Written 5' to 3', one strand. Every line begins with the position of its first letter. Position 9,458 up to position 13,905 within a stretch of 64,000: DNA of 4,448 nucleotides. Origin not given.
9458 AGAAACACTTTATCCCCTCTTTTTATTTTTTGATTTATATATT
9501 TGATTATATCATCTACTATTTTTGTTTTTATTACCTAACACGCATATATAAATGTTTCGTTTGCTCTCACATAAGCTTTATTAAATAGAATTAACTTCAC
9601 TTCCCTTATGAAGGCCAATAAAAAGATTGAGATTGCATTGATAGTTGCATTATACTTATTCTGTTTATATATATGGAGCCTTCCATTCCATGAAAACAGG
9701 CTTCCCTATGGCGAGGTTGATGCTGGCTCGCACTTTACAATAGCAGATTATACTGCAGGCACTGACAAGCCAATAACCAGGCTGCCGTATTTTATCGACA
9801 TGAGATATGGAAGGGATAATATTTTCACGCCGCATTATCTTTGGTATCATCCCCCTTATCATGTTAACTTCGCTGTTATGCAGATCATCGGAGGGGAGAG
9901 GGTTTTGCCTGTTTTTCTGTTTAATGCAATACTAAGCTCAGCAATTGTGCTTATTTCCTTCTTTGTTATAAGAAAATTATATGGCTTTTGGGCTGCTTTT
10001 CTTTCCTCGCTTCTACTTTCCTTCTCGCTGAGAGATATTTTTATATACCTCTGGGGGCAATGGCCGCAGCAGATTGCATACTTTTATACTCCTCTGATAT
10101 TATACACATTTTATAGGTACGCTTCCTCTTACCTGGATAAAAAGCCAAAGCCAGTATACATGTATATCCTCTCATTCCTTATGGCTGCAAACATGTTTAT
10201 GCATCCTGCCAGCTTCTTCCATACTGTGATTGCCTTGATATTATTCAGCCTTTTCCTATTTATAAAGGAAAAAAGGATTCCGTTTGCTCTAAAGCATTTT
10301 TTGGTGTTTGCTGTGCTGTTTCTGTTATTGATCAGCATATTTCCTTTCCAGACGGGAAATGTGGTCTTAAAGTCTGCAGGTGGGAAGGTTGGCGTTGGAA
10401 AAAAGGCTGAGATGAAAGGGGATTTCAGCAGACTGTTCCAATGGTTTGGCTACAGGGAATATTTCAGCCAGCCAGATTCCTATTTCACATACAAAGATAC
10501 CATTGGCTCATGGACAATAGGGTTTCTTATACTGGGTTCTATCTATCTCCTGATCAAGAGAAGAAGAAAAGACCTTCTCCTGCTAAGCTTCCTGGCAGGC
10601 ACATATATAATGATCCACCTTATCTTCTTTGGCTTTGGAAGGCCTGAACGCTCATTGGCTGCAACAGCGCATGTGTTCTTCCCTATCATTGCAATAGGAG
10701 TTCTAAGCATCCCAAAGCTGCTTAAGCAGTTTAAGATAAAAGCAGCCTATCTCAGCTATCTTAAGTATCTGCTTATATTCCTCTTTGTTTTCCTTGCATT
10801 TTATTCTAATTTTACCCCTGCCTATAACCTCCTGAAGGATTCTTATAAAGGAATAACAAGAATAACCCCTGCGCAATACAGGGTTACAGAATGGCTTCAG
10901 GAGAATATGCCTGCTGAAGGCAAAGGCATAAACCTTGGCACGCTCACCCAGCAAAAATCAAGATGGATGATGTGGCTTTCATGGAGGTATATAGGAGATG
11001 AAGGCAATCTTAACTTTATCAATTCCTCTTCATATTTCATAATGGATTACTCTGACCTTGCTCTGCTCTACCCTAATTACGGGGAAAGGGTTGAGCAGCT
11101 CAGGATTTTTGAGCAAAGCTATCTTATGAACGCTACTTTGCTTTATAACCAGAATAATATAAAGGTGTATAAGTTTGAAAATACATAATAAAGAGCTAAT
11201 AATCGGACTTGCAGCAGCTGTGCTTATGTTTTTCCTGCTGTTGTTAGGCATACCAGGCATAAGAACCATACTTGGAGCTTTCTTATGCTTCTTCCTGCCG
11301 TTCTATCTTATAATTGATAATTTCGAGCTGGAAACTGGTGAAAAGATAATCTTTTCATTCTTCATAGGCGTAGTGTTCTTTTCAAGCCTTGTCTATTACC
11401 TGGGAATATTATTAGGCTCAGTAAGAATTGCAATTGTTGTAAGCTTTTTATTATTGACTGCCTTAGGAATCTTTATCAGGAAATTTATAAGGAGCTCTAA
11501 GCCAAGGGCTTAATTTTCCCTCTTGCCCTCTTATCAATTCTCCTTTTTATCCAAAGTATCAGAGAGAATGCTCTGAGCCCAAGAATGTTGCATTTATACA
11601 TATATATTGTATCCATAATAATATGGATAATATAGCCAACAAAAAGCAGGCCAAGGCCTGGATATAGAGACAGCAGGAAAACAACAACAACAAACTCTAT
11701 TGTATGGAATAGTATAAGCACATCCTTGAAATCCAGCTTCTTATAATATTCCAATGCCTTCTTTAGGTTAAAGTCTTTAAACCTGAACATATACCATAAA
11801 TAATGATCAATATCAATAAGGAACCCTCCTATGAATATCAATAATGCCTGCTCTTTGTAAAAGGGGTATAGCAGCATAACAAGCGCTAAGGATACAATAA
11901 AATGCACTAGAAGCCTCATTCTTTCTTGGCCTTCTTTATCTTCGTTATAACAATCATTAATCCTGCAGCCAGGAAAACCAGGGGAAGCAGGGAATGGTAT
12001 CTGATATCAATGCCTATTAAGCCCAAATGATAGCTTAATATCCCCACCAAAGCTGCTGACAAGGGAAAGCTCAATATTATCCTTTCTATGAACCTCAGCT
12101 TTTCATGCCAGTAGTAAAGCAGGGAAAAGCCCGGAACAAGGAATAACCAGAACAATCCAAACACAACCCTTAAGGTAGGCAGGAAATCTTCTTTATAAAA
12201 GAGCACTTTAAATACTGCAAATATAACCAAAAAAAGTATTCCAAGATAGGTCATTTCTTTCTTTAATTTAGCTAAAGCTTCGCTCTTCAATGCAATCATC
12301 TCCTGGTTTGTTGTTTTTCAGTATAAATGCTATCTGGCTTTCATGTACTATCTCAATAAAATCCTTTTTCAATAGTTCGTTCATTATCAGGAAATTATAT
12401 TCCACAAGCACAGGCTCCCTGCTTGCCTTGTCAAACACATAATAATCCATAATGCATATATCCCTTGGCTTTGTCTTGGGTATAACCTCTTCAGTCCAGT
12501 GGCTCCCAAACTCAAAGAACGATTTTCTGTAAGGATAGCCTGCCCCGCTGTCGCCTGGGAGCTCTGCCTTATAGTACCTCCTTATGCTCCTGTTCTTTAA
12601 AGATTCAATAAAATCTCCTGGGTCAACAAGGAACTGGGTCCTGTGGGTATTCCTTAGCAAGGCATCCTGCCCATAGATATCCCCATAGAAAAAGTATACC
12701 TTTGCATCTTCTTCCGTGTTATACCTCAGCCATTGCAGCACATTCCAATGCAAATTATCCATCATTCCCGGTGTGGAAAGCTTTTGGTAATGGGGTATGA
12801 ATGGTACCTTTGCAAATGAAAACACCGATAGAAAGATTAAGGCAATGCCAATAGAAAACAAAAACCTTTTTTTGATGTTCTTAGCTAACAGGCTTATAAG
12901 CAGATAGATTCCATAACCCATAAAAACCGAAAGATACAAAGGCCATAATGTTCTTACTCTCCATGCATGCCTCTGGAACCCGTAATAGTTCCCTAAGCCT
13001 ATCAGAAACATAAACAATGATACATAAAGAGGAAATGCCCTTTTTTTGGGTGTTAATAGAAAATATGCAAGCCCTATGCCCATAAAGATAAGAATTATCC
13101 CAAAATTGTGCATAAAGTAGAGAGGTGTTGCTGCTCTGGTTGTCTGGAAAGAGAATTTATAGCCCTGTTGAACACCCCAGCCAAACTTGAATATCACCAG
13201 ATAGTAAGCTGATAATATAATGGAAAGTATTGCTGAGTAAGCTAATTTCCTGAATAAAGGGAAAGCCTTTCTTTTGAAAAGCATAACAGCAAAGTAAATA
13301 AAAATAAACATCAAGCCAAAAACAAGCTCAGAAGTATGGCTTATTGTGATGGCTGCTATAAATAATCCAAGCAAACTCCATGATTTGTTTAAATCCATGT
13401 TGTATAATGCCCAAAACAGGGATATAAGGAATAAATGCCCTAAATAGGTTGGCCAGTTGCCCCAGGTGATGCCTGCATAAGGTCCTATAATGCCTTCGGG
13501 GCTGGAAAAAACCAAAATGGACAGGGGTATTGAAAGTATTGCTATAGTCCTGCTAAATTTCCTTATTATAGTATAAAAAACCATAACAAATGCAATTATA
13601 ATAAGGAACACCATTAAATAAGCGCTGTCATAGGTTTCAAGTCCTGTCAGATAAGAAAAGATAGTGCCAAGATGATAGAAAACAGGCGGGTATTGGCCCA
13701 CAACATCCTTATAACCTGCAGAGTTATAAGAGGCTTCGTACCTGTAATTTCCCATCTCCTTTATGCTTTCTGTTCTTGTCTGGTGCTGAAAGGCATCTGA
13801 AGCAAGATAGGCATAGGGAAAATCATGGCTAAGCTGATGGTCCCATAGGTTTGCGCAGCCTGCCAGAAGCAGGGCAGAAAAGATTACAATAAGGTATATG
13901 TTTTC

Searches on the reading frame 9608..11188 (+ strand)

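Call 5: search_protein_families(library=pfam, proteins=[window:9608-11188:+], max_evalue=0.01)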
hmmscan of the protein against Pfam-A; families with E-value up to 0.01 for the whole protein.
window:9608-11188:+ (526 aa): 1 family
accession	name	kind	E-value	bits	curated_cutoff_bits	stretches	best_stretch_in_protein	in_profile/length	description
PF20176.3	DUF6541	-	1.7e-08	33.7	29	1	109-436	196-536/646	Family of unknown function (DUF6541)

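Call 10: search_protein_families(library=ncbifam, proteins=[window:9608-11188:+], max_evalue=0.01)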
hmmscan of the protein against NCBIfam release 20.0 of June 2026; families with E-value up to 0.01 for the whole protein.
window:9608-11188:+ (526 aa): 0 families

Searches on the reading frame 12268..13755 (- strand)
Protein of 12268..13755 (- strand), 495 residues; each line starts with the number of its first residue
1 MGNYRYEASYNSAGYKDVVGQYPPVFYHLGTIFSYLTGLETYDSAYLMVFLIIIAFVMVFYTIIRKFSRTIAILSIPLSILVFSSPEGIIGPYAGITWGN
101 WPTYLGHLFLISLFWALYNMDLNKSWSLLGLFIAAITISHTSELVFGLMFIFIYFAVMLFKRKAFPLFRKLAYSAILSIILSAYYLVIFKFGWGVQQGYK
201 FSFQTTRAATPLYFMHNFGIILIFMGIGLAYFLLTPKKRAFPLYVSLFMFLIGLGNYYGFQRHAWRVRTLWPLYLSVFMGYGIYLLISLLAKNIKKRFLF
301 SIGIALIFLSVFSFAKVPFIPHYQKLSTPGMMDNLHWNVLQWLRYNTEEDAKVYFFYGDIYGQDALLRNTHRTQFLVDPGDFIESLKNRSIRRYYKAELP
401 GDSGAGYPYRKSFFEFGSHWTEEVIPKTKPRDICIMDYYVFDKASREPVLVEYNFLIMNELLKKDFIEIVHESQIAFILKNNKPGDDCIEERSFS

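Call 5: search_protein_families(library=pfam, proteins=[window:12268-13755:-], max_evalue=0.01)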
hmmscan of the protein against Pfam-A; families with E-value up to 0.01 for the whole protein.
window:12268-13755:- (495 aa): 1 family
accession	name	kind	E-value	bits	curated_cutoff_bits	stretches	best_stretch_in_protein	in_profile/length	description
PF19762.4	DUF6249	-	0.00018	21.9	33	1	213-257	53-97/104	Domain of unknown function (DUF6249)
